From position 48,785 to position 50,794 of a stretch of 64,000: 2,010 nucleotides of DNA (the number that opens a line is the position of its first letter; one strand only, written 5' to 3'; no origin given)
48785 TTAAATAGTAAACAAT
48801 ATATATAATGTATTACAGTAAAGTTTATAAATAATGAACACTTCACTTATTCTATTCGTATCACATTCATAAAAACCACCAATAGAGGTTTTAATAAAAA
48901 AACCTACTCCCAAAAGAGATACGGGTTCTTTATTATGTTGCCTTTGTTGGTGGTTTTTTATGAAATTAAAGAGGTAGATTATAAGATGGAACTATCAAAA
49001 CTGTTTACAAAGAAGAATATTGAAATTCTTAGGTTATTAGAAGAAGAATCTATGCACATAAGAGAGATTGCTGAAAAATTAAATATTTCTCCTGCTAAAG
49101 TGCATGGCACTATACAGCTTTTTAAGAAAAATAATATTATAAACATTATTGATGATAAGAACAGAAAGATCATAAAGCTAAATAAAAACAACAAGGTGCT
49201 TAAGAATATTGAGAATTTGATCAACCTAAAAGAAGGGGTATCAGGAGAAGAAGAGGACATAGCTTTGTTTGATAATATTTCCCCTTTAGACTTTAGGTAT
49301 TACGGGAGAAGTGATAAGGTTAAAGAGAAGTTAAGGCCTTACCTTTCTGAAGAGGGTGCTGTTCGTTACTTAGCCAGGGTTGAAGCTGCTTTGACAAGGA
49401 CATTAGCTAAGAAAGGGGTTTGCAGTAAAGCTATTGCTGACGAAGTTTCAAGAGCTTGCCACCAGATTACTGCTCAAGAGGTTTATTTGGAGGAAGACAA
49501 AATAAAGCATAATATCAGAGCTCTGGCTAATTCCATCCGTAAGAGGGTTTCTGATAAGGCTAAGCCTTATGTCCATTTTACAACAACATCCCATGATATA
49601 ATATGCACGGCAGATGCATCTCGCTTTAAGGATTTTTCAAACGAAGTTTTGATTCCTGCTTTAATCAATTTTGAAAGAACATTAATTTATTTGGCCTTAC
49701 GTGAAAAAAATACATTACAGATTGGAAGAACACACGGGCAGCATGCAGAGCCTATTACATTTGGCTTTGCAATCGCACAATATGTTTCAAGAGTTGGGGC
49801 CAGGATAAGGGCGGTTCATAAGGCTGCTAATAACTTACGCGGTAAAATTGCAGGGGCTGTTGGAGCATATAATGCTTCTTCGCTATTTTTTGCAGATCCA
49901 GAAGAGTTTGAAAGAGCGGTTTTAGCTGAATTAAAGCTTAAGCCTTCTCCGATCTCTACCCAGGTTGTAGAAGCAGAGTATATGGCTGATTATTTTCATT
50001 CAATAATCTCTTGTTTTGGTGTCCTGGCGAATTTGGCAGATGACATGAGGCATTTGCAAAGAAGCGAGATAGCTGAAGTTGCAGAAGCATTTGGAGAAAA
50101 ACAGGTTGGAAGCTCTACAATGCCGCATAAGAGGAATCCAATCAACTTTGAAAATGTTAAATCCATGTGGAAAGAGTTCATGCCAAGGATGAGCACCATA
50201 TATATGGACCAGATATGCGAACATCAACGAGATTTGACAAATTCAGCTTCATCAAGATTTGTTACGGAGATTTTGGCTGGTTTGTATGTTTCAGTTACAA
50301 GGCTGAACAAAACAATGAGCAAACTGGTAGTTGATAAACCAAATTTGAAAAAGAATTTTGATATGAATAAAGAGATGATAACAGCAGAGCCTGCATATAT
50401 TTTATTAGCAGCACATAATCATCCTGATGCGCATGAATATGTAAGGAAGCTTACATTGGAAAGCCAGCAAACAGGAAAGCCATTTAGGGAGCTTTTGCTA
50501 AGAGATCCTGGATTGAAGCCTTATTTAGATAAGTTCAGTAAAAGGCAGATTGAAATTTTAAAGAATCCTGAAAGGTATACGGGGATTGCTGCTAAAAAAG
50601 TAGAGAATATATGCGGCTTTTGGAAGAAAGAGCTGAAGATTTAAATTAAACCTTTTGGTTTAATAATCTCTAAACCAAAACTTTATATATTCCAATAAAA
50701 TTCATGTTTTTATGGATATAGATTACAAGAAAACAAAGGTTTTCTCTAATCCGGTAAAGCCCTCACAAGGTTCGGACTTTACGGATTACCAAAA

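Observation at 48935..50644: In-frame fusion of a winged-HTH DNA-binding domain to adenylosuccinate lyase (PurB)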

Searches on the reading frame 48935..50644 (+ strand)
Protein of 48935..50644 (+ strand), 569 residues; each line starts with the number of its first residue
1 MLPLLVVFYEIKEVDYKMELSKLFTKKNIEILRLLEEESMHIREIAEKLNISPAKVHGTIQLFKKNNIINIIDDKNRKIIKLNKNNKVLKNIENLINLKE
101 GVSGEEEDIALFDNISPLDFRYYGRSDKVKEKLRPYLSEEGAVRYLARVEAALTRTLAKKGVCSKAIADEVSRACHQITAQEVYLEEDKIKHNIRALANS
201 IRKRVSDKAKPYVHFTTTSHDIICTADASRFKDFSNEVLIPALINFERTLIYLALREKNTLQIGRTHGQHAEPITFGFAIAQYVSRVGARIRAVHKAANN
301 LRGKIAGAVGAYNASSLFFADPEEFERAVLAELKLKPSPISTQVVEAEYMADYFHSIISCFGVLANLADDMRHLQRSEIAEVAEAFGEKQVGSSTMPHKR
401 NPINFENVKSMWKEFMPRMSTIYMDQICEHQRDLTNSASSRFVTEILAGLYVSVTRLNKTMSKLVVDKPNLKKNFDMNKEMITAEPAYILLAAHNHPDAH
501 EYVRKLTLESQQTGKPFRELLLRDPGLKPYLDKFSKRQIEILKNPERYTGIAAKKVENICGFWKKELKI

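Call 3: search_protein_families(library=pfam, proteins=[window:48935-50644:+], max_evalue=0.01)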
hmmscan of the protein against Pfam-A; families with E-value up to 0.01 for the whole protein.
window:48935-50644:+ (569 aa): 12 families
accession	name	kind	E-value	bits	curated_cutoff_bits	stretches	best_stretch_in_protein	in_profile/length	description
PF00206.25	Lyase_1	-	1.1e-39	137.2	27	1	127-411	8-306/312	Lyase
PF08328.16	ASL_C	-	1.6e-15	57.6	35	1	430-521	3-93/115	Adenylosuccinate lyase C-terminal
PF25212.1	HVO_A0114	-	1.2e-07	31.9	27.6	1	19-81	15-78/84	HVO_A0114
PF10397.14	ADSL_C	-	2.9e-07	31.2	32.7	1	495-557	18-77/79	Adenylosuccinate lyase C-terminus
PF13412.12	HTH_24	-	6.9e-05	22.8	21.9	1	27-69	4-47/48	Winged helix-turn-helix DNA-binding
PF01022.26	HTH_5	-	0.0002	21.6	22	1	29-56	5-32/47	Bacterial regulatory protein, arsR family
PF13551.12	HTH_29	-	0.00051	20.5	28.1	1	29-77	2-49/64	Winged helix-turn helix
PF13384.12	HTH_23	-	0.0011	19.2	24.6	1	28-65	7-43/50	Homeodomain-like domain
PF04297.20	UPF0122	-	0.0044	17.7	22.7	0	22-95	16-87/101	Putative helix-turn-helix protein, YlxM / p13 like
PF08281.18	Sigma70_r4_2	-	0.0054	16.8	25.7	0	30-61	17-48/54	Sigma-70, region 4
PF08279.18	HTH_11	-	0.0067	16.7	25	0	30-71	4-46/55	HTH domain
PF01978.25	TrmB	-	0.0095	16.2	25.6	0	33-75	16-58/68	Sugar-specific transcriptional regulator TrmB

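Call 4: search_protein_families(library=ncbifam, proteins=[window:48935-50644:+], max_evalue=0.1)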
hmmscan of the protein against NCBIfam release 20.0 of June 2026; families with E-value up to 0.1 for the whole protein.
window:48935-50644:+ (569 aa): 31 families (the best 25 are shown)
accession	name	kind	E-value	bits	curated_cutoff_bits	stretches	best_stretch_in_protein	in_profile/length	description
TIGR00928.1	purB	equivalog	2.5e-86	290.1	326.2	1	120-559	3-435/436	adenylosuccinate lyase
NF006764.0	PRK09285.1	equivalog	6.8e-63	212.6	446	1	112-559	6-455/456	adenylosuccinate lyase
NF006500.1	PRK08937.2-4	subfamily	2.9e-56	191.1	626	1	141-559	27-442/448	adenylosuccinate lyase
NF052536.2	CoM_syn_XcbD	exception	9e-49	166.4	600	1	121-559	8-442/443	3-sulfopropionylcysteine synthase XcbD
NF006554.0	PRK09053.1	equivalog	3.5e-47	161.3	595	1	131-561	16-446/453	3-carboxy-cis,cis-muconate cycloisomerase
TIGR02426.1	protocat_pcaB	equivalog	8.1e-38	130.2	355.75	1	133-436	11-309/338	3-carboxy-cis,cis-muconate cycloisomerase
NF052556.1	NtrsucLyaStm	equivalog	2.2e-28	99.4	650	1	145-557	39-461/466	nitrosuccinate lyase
NF004631.0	PRK05975.1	equivalog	7.6e-21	74.5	371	1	132-411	19-291/352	3-carboxy-cis,cis-muconate cycloisomerase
NF009089.0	PRK12425.1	equivalog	2e-12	46.7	840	1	213-421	132-344/464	class II fumarate hydratase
TIGR00838.1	argH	equivalog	2.2e-12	46.7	279.5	1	149-523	34-406/455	argininosuccinate lyase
NF008909.0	PRK12273.1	subfamily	2.2e-12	46.6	510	1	239-525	162-445/474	aspartate ammonia-lyase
TIGR00979.1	fumC_II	equivalog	9.8e-12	44.4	664.75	1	234-424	152-346/458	class II fumarate hydratase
NF008964.0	PRK12308.1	equivalog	1.5e-07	30.2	657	1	203-411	94-295/624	argininosuccinate lyase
TIGR00839.1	aspA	equivalog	2e-07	30.3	681.2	1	258-411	176-333/468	aspartate ammonia-lyase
NF011092.0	PRK14515.1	subfamily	5.6e-07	28.8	876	1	259-424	186-355/479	aspartate ammonia-lyase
NF033788.1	HTH_metalloreg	subfamily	0.012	15.3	55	1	27-76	12-62/77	metalloregulator ArsR/SmtB family transcription factor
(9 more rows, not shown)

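Call 5: find_homologous_proteins(query=window:48986-50641:+, max_evalue=0.00001)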
Query window:48986-50641:+ (552 aa): 7934 proteins with E <= 0.00001 among 8000 candidates; the best 120 are listed.
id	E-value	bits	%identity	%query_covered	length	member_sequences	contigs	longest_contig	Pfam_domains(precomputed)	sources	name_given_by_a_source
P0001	0.0e+0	1223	100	100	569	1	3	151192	PF10397.15,PF08328.17,PF00206.26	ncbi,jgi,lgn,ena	-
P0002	0.0e+0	1070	86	100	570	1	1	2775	PF10397.15,PF08328.17,PF00206.26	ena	-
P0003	0.0e+0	1041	84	100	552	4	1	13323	PF10397.15,PF08328.17,PF00206.26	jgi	jgi:adenylosuccinate lyase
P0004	0.0e+0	1034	82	100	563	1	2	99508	PF10397.15,PF08328.17,PF00206.26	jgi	-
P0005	0.0e+0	1031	84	100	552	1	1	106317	PF10397.15,PF08328.17,PF00206.26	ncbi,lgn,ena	-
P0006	0.0e+0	1027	82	100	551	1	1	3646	PF10397.15,PF08328.17,PF00206.26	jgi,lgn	-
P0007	0.0e+0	1027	82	100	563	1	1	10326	PF10397.15,PF08328.17,PF00206.26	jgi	jgi:adenylosuccinate lyase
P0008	0.0e+0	1025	84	100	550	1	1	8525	PF10397.15,PF08328.17,PF00206.26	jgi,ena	-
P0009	0.0e+0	1025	83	100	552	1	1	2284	PF10397.15,PF08328.17,PF00206.26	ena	-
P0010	0.0e+0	1024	82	100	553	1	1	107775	PF10397.15,PF08328.17,PF00206.26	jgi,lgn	-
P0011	0.0e+0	1021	82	100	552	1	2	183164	PF10397.15,PF08328.17,PF00206.26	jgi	-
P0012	0.0e+0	1017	81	100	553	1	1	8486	PF10397.15,PF08328.17,PF00206.26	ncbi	-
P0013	0.0e+0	1015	82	100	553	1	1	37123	PF10397.15,PF08328.17,PF00206.26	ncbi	-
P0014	0.0e+0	1014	82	100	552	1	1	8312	PF10397.15,PF08328.17,PF25212.3,PF00206.26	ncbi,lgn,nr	ncbi:MAG: lyase family protein [Nanoarchaeota archaeon]|nr:lyase family protein [Nanoarchaeota archa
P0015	2.1e-298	1008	81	100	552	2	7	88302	PF10397.15,PF08328.17,PF00206.26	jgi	-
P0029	6.3e-279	944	76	100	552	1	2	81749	PF10397.15,PF08328.17,PF25212.3,PF00206.26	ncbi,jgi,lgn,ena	-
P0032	3.9e-273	925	75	100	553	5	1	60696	PF10397.15,PF08328.17,PF25212.3,PF00206.26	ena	-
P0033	3.2e-272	922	75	100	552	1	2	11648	PF08328.17,PF25212.3,PF00206.26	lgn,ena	-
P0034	1.2e-266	903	74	100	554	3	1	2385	PF08328.17,PF25212.3,PF00206.26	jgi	-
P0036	2.1e-263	893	84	84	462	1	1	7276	PF10397.15,PF08328.17,PF00206.26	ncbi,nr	ncbi:adenylosuccinate lyase [Candidatus Woesearchaeota archaeon]|nr:adenylosuccinate lyase [Candidat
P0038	7.9e-262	887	72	100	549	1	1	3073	PF08328.17,PF25212.3,PF00206.26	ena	-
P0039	7.1e-261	884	73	100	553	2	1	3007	PF10397.15,PF08328.17,PF25212.3,PF00206.26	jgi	-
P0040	2.1e-260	883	73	100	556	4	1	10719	PF10397.15,PF08328.17,PF13412.13,PF25212.3,PF00206.26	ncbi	-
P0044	4.2e-258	875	72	100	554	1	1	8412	PF08328.17,PF25212.3,PF00206.26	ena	-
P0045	6.4e-258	874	71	100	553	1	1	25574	PF10397.15,PF08328.17,PF25212.3,PF00206.26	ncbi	ncbi:MAG: lyase family protein [Candidatus Woesearchaeota archaeon]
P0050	2.0e-255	866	70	100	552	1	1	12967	PF10397.15,PF08328.17,PF25212.3,PF00206.26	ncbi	-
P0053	4.6e-254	862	70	100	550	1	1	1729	PF10397.15,PF08328.17,PF25212.3,PF00206.26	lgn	-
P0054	7.9e-254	861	80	84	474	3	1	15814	PF10397.15,PF08328.17,PF00206.26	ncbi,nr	ncbi:adenylosuccinate lyase [Candidatus Woesearchaeota archaeon]|nr:adenylosuccinate lyase [Candidat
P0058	7.0e-253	858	70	100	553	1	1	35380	PF08328.17,PF25212.3,PF00206.26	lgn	-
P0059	7.5e-253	858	70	100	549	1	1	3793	PF10397.15,PF08328.17,PF25212.3,PF00206.26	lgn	-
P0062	1.5e-252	857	70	99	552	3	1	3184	PF08328.17,PF25212.3,PF00206.26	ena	-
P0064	4.4e-251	852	70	100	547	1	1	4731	PF10397.15,PF08328.17,PF25212.3,PF00206.26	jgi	-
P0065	2.9e-250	849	69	100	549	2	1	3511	PF08328.17,PF25212.3,PF00206.26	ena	-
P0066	2.9e-250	849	70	100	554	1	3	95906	PF10397.15,PF08328.17,PF25212.3,PF00206.26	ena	-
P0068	4.1e-250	849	70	99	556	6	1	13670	PF10397.15,PF08328.17,PF13412.13,PF25212.3,PF09339.17,PF00206.26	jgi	-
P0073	3.5e-249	846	68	100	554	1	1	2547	PF10397.15,PF08328.17,PF13412.13,PF25212.3,PF00206.26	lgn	-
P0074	5.2e-249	845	70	100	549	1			PF08328.17,PF25212.3,PF00206.26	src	-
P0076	8.4e-249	844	68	100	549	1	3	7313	PF10397.15,PF08328.17,PF25212.3,PF00206.26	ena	-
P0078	1.2e-248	844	70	100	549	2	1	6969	PF08328.17,PF25212.3,PF00206.26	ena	-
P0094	2.2e-247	840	69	100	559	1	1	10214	PF10397.15,PF08328.17,PF25212.3,PF00206.26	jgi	jgi:adenylosuccinate lyase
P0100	1.6e-246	837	68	100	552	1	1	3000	PF10397.15,PF08328.17,PF25212.3,PF00206.26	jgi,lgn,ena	-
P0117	4.2e-245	832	67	100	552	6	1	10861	PF10397.15,PF08328.17,PF25212.3,PF00206.26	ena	-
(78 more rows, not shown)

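Call 10: find_encoding_contigs(protein=P0036, flank=6000, max_places=3)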
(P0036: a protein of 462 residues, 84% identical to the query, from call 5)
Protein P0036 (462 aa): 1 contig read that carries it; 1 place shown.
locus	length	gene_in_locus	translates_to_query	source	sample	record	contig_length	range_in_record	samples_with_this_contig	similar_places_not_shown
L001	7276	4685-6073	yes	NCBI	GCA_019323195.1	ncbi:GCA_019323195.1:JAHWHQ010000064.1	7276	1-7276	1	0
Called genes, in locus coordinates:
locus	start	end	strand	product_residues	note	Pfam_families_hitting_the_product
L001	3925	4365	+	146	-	PF05635:23S_rRNA_IVP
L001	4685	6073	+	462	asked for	PF00206:Lyase_1, PF10397:ADSL_C (faint), PF08328:ASL_C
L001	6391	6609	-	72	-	PF04545:Sigma70_r4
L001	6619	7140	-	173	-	-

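Call 11: find_encoding_contigs(protein=P0054, flank=6000, max_places=3)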
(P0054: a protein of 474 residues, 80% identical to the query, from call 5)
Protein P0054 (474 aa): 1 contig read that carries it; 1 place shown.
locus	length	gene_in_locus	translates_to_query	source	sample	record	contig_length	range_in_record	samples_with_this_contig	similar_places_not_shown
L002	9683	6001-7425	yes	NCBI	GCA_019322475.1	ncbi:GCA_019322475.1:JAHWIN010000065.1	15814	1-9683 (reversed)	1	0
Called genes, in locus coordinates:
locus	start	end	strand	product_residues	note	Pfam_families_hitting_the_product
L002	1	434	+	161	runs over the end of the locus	-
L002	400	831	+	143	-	PF09946:DUF2178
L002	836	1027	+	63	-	PF12844:HTH_19 (weak), PF13443:HTH_26 (weak), PF13560:HTH_31 (weak), PF01381:HTH_3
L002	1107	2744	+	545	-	PF02690:Na_Pi_cotrans, PF01895:PhoU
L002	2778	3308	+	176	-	PF01812:5-FTHF_cyc-lig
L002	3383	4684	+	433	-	PF00464:SHMT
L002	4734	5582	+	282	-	PF00763:THF_DHG_CYH, PF02882:THF_DHG_CYH_C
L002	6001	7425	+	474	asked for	PF00206:Lyase_1, PF10397:ADSL_C (faint), PF08328:ASL_C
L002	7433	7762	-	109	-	PF13240:Zn_Ribbon_1 (weak)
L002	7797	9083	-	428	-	PF02403:Seryl_tRNA_N, PF00587:tRNA-synt_2b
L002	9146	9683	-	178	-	PF25231:DUF7847, PF06790:UPF0259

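Call 12: find_encoding_contigs(protein=P0001, flank=3000, max_places=3)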
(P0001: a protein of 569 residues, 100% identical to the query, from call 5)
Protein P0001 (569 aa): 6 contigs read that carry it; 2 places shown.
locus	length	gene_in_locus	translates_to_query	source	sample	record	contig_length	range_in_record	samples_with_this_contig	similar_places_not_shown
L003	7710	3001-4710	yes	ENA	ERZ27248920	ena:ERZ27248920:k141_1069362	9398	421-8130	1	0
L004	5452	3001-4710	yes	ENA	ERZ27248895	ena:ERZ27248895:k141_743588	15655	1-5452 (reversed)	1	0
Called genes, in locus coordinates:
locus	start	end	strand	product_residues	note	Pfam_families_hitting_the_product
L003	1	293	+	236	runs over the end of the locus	?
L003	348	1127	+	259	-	PF00731:AIRC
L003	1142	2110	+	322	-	PF01259:SAICAR_synt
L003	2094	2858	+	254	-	PF00459:Inositol_P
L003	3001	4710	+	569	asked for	PF00206:Lyase_1, PF08328:ASL_C, PF10397:ADSL_C (weak)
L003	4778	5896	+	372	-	PF00586:AIRS, PF02769:AIRS_C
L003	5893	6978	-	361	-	PF04014:MazE_antitoxin (weak), PF01895:PhoU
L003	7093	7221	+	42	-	-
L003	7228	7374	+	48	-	-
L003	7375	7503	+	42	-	-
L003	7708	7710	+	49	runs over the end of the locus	-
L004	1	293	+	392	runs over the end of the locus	PF08245:Mur_ligase_M, PF02875:Mur_ligase_C, PF27239:FOL3_C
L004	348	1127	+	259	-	PF00731:AIRC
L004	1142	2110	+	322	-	PF01259:SAICAR_synt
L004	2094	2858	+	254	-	PF00459:Inositol_P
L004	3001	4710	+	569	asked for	PF00206:Lyase_1, PF08328:ASL_C, PF10397:ADSL_C (weak)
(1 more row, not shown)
